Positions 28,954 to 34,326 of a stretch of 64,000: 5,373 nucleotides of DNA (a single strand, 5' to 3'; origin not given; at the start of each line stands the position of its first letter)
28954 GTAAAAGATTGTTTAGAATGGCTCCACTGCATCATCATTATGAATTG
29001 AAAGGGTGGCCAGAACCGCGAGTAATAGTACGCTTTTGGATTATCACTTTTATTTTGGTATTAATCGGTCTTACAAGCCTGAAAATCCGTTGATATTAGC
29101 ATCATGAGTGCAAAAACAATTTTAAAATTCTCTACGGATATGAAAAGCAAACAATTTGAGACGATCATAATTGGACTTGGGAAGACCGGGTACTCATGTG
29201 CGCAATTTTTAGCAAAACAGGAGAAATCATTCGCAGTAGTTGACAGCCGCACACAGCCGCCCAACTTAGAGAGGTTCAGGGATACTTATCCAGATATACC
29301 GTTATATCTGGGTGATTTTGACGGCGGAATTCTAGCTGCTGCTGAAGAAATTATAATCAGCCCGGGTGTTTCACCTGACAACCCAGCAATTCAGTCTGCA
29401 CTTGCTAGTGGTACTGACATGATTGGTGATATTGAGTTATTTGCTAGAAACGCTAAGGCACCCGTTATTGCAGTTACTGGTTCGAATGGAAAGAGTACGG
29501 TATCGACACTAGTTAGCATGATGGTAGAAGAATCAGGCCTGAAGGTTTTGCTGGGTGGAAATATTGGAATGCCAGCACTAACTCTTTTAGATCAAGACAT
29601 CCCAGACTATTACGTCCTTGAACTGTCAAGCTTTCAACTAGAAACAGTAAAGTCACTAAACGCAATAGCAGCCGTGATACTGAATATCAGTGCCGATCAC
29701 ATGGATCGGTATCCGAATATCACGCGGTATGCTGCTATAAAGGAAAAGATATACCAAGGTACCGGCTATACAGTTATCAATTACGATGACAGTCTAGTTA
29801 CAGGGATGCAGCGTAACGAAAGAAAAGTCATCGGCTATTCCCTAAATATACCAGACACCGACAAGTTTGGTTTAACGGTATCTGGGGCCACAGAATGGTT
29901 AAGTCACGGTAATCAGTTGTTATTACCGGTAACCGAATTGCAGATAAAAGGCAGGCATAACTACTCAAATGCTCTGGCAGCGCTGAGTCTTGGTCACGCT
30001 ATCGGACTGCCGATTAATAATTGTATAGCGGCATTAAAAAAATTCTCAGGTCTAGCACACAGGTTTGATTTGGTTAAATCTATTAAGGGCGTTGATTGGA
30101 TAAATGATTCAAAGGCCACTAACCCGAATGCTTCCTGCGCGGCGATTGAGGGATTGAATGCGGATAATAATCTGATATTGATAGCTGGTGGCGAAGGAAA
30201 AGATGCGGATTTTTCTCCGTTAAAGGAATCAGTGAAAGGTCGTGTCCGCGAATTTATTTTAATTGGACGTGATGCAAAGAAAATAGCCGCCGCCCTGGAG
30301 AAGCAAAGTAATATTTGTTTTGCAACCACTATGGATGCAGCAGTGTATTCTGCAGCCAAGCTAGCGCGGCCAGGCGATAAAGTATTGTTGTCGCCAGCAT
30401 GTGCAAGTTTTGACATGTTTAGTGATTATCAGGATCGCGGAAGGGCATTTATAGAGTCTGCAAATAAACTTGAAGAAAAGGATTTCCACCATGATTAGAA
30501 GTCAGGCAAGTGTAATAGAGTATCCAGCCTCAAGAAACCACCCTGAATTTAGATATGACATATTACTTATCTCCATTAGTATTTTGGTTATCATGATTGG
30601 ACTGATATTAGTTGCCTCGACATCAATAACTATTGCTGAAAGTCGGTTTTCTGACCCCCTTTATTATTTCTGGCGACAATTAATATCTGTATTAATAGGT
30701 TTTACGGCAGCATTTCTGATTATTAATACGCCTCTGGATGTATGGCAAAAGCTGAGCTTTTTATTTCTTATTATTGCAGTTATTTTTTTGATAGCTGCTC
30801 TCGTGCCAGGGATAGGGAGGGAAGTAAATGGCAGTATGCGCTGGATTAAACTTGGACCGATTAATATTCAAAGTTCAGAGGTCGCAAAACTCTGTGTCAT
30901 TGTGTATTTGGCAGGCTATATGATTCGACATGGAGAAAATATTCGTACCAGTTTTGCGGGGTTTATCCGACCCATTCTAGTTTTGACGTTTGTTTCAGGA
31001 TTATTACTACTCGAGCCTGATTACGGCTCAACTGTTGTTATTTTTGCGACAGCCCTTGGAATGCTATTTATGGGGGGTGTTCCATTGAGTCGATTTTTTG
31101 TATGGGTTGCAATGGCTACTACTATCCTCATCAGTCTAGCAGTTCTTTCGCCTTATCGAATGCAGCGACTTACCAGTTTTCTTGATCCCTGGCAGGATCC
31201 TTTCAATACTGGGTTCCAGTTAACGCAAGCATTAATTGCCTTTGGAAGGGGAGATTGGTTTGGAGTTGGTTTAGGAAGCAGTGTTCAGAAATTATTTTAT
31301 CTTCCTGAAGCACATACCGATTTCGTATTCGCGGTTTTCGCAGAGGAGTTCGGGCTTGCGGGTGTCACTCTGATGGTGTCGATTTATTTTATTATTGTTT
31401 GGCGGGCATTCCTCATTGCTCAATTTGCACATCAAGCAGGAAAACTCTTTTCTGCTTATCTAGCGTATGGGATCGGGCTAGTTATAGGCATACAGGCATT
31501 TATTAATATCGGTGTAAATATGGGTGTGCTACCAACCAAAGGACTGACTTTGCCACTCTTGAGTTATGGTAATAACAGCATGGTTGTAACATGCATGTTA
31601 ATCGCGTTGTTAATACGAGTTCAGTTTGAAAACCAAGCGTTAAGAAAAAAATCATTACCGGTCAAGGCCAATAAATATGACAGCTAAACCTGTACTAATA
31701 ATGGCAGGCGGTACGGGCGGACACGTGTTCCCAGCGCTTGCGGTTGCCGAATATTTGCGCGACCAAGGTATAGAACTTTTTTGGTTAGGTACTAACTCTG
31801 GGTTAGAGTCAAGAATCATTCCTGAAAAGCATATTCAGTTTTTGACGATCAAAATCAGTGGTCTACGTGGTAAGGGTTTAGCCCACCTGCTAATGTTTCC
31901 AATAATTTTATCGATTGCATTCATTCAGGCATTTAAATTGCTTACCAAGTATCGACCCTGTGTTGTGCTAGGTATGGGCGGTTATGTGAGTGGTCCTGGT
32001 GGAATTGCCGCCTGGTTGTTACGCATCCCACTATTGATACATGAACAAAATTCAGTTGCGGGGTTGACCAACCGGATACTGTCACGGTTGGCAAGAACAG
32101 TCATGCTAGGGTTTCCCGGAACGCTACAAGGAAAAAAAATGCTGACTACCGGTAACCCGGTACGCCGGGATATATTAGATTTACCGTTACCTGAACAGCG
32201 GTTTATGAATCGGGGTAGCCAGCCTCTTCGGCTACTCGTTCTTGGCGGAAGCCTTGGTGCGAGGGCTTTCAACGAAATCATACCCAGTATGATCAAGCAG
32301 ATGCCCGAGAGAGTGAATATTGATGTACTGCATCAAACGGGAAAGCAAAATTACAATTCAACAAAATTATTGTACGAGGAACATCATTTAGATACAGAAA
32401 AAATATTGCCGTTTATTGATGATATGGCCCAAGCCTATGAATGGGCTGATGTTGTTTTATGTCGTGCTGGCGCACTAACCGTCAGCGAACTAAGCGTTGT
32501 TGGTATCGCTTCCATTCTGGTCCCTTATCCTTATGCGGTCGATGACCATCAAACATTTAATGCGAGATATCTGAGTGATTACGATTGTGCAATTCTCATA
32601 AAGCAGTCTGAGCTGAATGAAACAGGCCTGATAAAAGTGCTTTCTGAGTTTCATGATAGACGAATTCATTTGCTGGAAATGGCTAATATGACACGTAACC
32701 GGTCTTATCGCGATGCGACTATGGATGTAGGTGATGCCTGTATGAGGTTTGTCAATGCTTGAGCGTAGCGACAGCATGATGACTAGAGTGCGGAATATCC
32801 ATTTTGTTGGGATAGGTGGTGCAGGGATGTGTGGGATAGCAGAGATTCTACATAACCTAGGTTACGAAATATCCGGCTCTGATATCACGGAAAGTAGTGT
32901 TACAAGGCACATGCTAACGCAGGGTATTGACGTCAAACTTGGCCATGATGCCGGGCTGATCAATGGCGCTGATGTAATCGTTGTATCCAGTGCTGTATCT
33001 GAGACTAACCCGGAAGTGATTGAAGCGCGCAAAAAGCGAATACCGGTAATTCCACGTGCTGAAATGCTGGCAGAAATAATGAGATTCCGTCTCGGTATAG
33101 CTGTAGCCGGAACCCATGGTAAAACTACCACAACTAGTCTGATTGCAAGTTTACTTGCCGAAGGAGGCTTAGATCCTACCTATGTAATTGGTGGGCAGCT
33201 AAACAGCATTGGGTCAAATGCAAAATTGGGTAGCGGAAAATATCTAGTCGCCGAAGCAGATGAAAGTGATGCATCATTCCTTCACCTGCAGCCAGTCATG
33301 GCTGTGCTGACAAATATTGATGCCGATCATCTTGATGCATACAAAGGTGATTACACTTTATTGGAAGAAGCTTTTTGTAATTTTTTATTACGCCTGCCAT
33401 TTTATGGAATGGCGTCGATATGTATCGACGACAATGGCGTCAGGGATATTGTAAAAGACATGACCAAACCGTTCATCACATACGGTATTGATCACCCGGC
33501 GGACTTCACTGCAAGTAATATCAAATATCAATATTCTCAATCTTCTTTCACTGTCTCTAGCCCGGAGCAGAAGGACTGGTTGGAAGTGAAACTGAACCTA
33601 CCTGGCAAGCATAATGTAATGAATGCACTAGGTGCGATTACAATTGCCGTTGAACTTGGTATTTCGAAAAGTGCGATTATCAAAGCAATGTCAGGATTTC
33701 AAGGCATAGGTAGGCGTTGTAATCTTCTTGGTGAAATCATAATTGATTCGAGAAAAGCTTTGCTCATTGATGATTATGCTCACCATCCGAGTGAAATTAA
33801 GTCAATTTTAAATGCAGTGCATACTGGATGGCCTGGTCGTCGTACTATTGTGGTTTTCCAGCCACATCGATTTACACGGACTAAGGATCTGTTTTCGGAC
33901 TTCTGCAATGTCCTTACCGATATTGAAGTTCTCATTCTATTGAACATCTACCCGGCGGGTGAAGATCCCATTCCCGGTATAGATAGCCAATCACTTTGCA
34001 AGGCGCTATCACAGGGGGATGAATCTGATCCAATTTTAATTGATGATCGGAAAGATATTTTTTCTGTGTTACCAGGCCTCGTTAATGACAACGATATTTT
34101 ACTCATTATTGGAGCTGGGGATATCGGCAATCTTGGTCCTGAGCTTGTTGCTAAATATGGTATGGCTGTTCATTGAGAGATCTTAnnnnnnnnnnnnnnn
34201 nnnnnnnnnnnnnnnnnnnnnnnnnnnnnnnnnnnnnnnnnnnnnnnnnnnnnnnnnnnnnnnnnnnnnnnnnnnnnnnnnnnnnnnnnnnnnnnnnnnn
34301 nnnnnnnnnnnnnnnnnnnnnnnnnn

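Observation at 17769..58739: Seven inactivating lesions, all in five dispensable genes; essential genes intact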

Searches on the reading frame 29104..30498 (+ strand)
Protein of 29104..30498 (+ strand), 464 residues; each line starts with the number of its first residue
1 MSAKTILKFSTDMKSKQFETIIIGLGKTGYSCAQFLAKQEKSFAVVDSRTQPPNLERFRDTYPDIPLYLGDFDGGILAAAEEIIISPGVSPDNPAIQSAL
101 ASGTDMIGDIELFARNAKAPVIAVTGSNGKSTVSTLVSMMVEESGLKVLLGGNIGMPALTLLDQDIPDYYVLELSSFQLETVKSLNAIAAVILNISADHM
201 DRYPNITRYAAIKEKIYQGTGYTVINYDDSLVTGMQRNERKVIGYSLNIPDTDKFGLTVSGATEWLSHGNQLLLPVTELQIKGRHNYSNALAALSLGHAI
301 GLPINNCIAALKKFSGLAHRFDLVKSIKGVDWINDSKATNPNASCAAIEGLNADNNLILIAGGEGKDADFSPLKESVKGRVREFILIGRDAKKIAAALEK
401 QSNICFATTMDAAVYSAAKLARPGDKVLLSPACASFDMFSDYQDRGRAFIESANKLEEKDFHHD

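Call 39: search_protein_families(library=ncbifam, proteins=[window:29104-30498:+], max_evalue=1e-70)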
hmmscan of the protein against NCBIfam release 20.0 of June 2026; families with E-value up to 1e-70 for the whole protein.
window:29104-30498:+ (464 aa): 1 family
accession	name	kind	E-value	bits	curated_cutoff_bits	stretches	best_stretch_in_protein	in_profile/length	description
TIGR01087.1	murD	equivalog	1.4e-123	413.3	211.95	1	21-454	3-440/441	UDP-N-acetylmuramoyl-L-alanine--D-glutamate ligase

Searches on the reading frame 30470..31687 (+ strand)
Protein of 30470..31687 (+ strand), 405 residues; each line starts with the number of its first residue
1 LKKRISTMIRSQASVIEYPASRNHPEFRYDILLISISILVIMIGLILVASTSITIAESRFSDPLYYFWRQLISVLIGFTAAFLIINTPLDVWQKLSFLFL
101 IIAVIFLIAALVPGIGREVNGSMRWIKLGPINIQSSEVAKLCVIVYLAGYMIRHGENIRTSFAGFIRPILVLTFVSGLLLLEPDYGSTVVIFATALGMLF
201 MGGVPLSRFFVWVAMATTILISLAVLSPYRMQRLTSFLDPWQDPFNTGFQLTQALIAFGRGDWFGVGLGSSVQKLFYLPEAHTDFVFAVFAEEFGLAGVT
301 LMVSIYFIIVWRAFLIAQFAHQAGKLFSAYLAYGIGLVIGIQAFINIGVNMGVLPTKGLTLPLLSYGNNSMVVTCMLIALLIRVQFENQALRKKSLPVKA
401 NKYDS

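Call 39: search_protein_families(library=ncbifam, proteins=[window:30470-31687:+], max_evalue=1e-70)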
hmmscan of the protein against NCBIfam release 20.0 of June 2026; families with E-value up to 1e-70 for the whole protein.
window:30470-31687:+ (405 aa): 4 families
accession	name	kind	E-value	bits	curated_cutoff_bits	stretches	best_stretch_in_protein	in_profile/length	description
TIGR02614.1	ftsW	equivalog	2.6e-125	418.2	337.5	1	31-387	2-356/357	putative lipid II flippase FtsW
NF008042.0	PRK10774.1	equivalog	7.7e-108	361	493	1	22-391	28-395/405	cell division protein FtsW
TIGR02615.1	spoVE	exception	1e-96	324.5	448.8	1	30-384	1-352/354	stage V sporulation protein E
TIGR02210.1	rodA_shape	equivalog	1.6e-80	270.9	336.7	1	31-387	2-355/357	rod shape-determining protein RodA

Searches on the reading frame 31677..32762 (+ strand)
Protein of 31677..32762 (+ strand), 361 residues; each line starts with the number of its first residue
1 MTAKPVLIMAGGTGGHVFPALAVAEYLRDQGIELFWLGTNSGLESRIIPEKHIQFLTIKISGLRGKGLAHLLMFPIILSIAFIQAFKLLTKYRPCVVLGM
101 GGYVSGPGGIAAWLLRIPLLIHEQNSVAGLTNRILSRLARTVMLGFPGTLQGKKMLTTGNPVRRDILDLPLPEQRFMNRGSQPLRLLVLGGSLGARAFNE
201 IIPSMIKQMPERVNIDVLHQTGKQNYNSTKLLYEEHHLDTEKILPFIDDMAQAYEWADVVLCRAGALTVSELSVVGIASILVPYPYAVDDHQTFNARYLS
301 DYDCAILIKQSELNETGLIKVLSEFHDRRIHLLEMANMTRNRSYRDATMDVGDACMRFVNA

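Call 39: search_protein_families(library=ncbifam, proteins=[window:31677-32762:+], max_evalue=1e-70)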
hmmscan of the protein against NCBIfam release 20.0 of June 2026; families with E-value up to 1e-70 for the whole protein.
window:31677-32762:+ (361 aa): 1 family
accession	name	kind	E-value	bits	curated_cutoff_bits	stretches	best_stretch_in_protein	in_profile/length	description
TIGR01133.1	murG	equivalog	6.6e-108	360.9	250.25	1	3-351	5-349/353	undecaprenyldiphospho-muramoylpentapeptide beta-N-acetylglucosaminyltransferase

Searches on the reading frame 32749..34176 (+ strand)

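Call 39: search_protein_families(library=ncbifam, proteins=[window:32749-34176:+], max_evalue=1e-70)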
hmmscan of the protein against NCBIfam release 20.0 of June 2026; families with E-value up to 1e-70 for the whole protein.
window:32749-34176:+ (475 aa): 2 families
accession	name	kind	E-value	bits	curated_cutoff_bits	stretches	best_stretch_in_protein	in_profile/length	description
TIGR01082.1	murC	equivalog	1.3e-160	535.3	335.1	1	16-466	1-448/449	UDP-N-acetylmuramate--L-alanine ligase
NF011171.0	PRK14573.1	equivalog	5.8e-95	318.8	1015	1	11-466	1-444/809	bifunctional UDP-N-acetylmuramate--L-alanine ligase/D-alanine--D-alanine ligase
